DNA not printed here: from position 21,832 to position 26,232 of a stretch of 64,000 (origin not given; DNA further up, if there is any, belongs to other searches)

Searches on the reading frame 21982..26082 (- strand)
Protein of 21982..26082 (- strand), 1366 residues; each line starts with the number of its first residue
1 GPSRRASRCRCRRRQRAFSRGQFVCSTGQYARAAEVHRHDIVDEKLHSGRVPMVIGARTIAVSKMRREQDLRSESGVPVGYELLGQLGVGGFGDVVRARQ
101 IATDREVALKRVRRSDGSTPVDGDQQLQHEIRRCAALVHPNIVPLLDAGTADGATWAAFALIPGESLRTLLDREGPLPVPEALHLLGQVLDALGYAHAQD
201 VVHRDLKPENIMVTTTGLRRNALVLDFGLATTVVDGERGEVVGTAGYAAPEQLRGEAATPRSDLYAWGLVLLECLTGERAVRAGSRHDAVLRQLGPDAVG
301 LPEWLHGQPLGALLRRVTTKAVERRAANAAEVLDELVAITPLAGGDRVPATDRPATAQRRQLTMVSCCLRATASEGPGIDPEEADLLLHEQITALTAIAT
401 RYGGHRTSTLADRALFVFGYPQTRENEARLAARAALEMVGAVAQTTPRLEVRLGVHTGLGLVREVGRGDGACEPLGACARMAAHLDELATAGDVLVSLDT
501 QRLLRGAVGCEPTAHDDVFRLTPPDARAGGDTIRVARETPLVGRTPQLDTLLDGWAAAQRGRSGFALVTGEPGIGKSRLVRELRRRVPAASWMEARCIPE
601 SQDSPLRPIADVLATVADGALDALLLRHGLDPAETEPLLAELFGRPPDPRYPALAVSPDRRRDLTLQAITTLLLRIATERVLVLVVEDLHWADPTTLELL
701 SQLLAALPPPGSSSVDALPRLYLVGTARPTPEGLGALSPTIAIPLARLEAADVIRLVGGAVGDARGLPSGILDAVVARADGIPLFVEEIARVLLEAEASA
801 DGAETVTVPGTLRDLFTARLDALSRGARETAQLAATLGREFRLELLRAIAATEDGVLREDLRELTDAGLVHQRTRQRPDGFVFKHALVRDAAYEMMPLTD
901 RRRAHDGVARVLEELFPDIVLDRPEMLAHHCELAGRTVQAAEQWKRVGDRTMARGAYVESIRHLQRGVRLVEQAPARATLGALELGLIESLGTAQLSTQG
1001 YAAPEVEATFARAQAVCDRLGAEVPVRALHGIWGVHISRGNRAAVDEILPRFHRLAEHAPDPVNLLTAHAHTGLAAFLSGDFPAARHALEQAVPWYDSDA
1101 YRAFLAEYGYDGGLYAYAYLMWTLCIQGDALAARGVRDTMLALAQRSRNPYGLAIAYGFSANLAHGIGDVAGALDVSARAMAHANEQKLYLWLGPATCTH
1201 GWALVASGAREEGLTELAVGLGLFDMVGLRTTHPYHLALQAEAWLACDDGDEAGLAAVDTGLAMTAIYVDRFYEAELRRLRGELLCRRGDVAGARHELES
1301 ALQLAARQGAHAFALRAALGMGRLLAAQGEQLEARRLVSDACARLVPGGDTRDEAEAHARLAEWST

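Call 74: search_protein_families(library=pfam, proteins=[window:21982-26082:-], max_evalue=0.0001)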
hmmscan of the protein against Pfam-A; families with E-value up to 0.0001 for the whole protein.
window:21982-26082:- (1366 aa): 6 families
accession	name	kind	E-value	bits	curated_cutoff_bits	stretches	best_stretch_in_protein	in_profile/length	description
PF00069.31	Pkinase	-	2.7e-41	142.2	31.7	1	81-287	1-203/263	Protein kinase domain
PF13191.12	AAA_16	-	1.3e-24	88.1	32.6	1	540-709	1-161/167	AAA ATPase domain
PF07714.23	PK_Tyr_Ser-Thr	-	2.5e-23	83.1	23.1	1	84-283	4-207/258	Protein tyrosine and serine/threonine kinase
PF13401.12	AAA_22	-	1.5e-08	35.5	27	1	562-706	4-110/130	AAA domain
PF13424.12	TPR_12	-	8.6e-08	32.7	30.1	0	1275-1343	3-73/77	Tetratricopeptide repeat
PF00211.25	Guanylate_cyc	-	1.3e-07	31.8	21.9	1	381-510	28-160/183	Adenylate and Guanylate cyclase catalytic domain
